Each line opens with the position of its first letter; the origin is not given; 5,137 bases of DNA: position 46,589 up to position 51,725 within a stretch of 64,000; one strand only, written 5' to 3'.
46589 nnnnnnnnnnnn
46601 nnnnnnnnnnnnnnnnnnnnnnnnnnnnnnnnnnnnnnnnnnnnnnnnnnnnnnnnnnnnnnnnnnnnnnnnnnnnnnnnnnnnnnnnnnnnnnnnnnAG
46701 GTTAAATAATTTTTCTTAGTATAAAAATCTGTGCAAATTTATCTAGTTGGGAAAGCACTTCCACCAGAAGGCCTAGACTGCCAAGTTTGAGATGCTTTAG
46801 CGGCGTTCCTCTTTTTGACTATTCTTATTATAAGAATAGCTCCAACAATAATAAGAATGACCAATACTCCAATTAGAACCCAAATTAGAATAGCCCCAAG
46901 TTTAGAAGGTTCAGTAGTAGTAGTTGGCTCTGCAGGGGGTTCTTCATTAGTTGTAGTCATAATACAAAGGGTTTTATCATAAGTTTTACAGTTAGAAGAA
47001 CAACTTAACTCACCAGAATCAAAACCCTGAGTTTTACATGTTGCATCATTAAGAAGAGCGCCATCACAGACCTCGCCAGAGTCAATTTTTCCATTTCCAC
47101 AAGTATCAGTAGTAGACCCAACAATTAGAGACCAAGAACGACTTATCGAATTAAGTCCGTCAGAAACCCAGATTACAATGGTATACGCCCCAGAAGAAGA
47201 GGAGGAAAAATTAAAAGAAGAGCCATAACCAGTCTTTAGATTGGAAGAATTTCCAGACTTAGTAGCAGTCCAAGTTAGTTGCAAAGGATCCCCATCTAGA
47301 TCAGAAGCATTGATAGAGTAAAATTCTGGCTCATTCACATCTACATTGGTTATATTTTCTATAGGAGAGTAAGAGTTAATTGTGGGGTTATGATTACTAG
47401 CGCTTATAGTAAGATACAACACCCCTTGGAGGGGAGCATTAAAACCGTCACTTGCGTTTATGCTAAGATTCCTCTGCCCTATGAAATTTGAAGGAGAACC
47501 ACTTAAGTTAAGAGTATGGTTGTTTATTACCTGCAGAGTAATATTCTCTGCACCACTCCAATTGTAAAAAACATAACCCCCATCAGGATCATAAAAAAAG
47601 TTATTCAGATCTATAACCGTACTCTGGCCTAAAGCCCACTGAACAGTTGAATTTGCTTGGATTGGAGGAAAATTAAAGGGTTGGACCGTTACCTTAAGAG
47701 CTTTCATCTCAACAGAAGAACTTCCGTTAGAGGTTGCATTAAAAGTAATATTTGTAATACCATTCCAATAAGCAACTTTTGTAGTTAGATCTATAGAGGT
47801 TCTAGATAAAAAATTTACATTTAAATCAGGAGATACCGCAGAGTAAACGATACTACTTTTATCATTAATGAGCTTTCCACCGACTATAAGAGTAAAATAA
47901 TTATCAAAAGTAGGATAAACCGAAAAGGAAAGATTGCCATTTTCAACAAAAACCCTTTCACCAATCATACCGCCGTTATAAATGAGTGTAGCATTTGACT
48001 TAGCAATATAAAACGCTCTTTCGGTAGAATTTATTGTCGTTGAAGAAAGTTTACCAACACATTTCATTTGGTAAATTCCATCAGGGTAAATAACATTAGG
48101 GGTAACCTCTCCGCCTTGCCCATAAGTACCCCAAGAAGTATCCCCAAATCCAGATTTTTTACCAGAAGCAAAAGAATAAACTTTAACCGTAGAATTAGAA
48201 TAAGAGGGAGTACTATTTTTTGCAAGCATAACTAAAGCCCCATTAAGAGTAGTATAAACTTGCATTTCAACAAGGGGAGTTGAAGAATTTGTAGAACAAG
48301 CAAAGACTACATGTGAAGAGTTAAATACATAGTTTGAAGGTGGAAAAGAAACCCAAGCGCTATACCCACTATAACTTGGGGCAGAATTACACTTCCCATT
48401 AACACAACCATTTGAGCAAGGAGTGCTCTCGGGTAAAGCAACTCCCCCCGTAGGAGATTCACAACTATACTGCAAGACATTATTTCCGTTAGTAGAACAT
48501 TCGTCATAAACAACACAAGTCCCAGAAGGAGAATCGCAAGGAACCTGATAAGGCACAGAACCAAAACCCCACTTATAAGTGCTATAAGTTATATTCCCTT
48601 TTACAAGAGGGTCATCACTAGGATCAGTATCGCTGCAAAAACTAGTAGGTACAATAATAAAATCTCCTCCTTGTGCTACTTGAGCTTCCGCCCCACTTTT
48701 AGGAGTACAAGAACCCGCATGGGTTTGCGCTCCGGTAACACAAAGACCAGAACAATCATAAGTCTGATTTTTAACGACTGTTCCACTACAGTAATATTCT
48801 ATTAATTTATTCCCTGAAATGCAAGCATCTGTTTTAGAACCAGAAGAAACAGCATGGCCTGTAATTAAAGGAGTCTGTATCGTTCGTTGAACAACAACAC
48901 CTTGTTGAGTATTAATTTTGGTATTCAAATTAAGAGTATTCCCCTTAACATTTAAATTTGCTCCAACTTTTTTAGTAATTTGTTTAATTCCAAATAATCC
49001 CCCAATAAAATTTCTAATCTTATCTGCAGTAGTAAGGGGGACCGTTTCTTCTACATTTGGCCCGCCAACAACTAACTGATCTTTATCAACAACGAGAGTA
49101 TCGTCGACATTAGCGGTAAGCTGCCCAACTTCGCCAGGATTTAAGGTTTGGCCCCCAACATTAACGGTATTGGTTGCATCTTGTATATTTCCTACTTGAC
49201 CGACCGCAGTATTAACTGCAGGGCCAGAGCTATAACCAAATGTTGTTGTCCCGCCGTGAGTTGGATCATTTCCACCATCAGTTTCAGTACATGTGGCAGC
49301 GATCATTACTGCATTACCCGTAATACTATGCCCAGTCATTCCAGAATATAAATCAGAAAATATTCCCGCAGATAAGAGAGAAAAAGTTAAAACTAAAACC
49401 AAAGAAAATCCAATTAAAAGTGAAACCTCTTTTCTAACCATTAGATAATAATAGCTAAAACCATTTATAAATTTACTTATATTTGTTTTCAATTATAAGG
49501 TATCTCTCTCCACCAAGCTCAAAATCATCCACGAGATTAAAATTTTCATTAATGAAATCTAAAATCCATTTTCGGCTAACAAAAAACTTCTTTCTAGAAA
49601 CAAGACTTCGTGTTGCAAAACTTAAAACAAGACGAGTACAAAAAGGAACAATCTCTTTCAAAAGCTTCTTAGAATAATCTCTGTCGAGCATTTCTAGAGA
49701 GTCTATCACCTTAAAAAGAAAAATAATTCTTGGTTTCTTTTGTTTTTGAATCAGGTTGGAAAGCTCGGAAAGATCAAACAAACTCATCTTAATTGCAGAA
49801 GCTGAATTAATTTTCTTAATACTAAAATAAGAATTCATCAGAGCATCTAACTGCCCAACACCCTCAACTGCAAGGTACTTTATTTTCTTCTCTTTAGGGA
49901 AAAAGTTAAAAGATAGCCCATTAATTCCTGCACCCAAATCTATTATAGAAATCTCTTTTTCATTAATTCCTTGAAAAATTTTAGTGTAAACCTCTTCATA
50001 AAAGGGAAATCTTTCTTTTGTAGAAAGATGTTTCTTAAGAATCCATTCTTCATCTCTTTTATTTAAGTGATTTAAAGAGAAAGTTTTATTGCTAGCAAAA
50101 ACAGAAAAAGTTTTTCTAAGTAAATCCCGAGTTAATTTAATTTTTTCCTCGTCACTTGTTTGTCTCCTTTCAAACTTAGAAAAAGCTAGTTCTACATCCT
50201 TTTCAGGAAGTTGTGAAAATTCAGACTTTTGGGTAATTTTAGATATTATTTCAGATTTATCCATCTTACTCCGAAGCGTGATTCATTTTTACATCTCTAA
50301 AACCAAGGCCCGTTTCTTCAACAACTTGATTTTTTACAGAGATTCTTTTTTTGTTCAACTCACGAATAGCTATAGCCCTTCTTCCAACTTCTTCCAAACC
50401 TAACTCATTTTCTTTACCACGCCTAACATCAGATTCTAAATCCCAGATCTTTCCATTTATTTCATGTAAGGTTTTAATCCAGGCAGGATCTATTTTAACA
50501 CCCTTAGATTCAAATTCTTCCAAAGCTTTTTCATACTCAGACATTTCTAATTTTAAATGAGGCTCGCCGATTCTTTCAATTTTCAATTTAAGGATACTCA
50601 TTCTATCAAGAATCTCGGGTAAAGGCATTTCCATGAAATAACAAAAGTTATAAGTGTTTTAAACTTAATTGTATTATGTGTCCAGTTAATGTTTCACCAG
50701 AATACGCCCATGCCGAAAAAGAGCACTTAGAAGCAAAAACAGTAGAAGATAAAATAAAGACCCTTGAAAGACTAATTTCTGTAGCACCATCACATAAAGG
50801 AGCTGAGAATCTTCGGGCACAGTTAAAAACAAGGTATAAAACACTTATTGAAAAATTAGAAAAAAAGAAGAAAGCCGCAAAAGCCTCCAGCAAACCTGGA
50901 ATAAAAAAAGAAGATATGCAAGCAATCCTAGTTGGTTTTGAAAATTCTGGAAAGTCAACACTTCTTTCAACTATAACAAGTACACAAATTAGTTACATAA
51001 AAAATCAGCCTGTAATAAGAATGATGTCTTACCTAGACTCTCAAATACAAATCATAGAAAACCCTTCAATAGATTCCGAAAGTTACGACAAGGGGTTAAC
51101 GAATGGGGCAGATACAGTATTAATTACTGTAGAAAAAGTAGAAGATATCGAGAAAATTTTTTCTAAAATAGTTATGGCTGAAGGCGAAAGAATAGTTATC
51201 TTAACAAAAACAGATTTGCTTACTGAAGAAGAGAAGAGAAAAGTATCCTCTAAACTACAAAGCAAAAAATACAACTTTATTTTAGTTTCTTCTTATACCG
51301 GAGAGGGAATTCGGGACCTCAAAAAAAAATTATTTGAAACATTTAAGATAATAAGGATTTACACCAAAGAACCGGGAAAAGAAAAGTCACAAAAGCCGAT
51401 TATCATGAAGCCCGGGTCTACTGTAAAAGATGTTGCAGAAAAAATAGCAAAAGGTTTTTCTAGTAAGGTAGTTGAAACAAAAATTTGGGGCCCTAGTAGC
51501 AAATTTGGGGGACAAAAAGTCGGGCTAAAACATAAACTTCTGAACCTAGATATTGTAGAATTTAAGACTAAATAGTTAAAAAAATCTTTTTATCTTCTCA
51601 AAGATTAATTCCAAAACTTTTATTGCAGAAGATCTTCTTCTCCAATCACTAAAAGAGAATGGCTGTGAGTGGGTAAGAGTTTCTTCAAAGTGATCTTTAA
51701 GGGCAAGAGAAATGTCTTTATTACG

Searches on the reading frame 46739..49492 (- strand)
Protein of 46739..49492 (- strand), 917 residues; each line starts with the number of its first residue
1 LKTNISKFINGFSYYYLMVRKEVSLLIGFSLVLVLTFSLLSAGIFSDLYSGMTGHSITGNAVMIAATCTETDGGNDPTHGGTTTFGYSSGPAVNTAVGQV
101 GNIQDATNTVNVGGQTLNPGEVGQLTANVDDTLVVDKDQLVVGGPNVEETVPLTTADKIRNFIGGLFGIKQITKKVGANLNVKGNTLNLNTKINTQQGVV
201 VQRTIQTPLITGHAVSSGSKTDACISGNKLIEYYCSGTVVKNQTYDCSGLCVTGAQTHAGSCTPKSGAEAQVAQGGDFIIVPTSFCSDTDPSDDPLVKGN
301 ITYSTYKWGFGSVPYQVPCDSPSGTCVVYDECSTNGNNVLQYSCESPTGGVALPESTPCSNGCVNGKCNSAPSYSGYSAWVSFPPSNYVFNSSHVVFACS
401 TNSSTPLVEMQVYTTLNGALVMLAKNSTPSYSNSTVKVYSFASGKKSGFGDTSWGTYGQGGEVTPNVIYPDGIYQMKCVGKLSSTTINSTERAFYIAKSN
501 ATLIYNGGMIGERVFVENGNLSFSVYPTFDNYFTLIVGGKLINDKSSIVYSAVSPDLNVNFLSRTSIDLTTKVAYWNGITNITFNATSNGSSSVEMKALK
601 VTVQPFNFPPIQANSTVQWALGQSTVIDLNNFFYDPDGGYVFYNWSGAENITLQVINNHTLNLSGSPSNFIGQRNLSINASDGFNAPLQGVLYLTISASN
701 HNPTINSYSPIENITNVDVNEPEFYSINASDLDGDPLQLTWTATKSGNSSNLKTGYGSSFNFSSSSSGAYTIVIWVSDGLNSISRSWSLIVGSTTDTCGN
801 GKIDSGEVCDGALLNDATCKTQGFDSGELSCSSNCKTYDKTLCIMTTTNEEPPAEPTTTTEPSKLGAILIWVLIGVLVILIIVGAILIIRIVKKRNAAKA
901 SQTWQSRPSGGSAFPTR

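Call 38: search_protein_families(library=ncbifam, proteins=[window:46739-49492:-], max_evalue=0.0001)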
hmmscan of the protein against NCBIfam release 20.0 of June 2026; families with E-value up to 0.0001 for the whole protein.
window:46739-49492:- (917 aa): 1 family
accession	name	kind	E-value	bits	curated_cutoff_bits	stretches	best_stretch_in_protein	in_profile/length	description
NF012211.1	tand_rpt_95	domain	1.8e-05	24.6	90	0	574-616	56-97/98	tandem-95 repeat protein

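Call 73: search_protein_families(library=pfam, max_evalue=0.01, proteins=[window:46739-49492:-])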
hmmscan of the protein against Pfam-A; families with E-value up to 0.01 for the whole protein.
window:46739-49492:- (917 aa): 2 families
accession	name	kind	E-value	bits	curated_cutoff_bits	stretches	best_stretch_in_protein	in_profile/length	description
PF17963.7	Big_9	-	0.00054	21.2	23.6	0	710-780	4-78/89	Bacterial Ig domain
PF13314.11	DUF4083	-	0.00096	19.5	25.4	1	865-902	2-39/57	Domain of unknown function (DUF4083)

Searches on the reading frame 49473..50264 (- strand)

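Call 73: search_protein_families(library=pfam, max_evalue=0.01, proteins=[window:49473-50264:-])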
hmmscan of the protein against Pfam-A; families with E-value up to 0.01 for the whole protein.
window:49473-50264:- (263 aa): 1 family
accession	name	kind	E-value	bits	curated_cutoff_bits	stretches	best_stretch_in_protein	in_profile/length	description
PF07091.17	FmrO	-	3.3e-06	27.2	27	1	75-229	80-224/255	Ribosomal RNA methyltransferase (FmrO)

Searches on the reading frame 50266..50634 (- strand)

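Call 73: search_protein_families(library=pfam, max_evalue=0.01, proteins=[window:50266-50634:-])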
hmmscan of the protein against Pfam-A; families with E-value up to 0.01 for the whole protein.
window:50266-50634:- (122 aa): 2 families
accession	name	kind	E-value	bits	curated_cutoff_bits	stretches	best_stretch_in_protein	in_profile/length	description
PF14063.11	DUF4254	-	0.0002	21.6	27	0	8-27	79-98/144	Protein of unknown function (DUF4254)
PF19662.4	DUF6165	-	0.00043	20.5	27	1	6-108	8-105/134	Family of unknown function (DUF6165)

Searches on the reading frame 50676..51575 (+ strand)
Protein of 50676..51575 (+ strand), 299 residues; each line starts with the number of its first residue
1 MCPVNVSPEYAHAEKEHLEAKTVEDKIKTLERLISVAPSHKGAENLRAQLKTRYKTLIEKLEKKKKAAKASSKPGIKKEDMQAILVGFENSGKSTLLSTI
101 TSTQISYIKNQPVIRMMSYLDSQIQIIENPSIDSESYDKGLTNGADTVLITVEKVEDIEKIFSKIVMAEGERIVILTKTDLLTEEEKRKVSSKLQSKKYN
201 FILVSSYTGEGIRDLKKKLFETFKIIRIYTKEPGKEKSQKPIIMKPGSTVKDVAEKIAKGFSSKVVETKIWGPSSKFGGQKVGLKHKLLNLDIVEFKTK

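Call 3: search_protein_families(library=pfam, proteins=[window:50676-51575:+], max_evalue=0.01)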
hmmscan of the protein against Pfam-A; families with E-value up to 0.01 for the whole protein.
window:50676-51575:+ (299 aa): 10 families
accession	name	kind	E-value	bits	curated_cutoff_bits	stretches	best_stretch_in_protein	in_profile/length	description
PF02824.27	TGS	-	1e-09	38.7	22.2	1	226-298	1-60/60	TGS domain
PF10662.15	PduV-EutP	-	4.9e-07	30.1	21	1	82-219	3-141/143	Ethanolamine utilisation - propanediol utilisation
PF03193.22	RsgA_GTPase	-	1.2e-06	28.9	30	1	155-223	39-108/174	RsgA GTPase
PF01926.29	MMR_HSR1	-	0.00038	21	21.9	1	83-160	2-94/113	50S ribosome-binding GTPase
PF16897.10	MMR_HSR1_Xtn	-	0.00088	19.7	35.2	1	173-224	59-105/106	C-terminal region of MMR_HSR1 domain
PF02433.20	FixO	-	0.001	19.1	29.6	1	2-86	129-210/219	Cytochrome C oxidase, mono-heme subunit/FixO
PF00025.27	Arf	-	0.0012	18.8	22.3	0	76-107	10-41/174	ADP-ribosylation factor family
PF00009.33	GTP_EFTU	-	0.0025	17.9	26.5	0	159-221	111-184/188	Elongation factor Tu GTP binding domain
PF02421.24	FeoB_N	-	0.0076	16.2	27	0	83-218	3-155/156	Ferrous iron transport protein B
PF00271.37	Helicase_C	-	0.0098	16.6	23.5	0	144-212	14-79/110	Helicase conserved C-terminal domain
